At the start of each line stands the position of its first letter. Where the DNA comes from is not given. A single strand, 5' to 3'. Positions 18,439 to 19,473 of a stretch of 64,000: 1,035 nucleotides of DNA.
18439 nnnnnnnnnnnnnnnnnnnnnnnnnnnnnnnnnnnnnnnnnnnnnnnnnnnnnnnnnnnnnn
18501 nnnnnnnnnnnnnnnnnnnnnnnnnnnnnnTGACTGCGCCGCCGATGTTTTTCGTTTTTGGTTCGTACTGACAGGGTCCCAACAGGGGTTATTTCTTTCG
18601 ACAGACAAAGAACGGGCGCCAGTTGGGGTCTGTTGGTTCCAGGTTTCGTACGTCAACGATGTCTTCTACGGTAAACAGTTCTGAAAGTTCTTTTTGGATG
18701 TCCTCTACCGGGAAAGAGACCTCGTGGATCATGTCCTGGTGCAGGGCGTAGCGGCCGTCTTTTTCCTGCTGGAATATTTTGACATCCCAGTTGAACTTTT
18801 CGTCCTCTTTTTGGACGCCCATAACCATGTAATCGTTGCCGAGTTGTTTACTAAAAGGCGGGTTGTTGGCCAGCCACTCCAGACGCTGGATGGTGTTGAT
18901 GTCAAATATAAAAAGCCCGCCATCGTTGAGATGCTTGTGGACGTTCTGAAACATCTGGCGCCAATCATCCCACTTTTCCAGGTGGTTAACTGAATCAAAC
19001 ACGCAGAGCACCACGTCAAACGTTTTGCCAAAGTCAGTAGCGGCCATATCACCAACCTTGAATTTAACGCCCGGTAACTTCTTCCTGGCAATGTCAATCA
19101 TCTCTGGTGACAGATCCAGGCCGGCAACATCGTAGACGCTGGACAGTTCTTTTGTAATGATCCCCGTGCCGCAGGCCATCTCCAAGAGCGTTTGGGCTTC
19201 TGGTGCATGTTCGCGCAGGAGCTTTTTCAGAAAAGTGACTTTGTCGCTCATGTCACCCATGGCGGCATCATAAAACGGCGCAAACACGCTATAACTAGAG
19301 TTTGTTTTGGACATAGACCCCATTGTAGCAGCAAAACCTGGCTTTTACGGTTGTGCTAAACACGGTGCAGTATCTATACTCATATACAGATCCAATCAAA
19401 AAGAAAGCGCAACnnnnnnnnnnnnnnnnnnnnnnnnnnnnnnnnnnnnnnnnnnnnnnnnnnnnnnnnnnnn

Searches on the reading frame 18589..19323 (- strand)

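Call 72: search_protein_families(library=pfam, proteins=[window:18589-19323:-], max_evalue=0.001)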
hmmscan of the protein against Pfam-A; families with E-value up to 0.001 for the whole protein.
window:18589-19323:- (244 aa): 8 families
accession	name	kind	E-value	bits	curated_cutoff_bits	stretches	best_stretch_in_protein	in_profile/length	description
PF13649.12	Methyltransf_25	-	9.3e-20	71.6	27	1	47-136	2-97/97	Methyltransferase domain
PF08241.18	Methyltransf_11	-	2.4e-16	60.6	21.2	1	47-140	1-95/95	Methyltransferase domain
PF08242.18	Methyltransf_12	-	8.8e-14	52.5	30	1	47-138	1-98/98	Methyltransferase domain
PF13489.12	Methyltransf_23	-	4.1e-12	46.6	27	1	34-143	15-119/164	Methyltransferase domain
PF13847.12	Methyltransf_31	-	2e-11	44.2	27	1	43-141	4-111/145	Methyltransferase domain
PF02353.26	CMAS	-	1.1e-05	25.3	27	1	42-146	62-170/273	Mycolic acid cyclopropane synthetase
PF05175.20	MTS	-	0.00043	20.4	23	0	35-143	22-141/170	Methyltransferase small domain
PF01209.24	Ubie_methyltran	-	0.00074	19.4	20.1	0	42-117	47-132/233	ubiE/COQ5 methyltransferase family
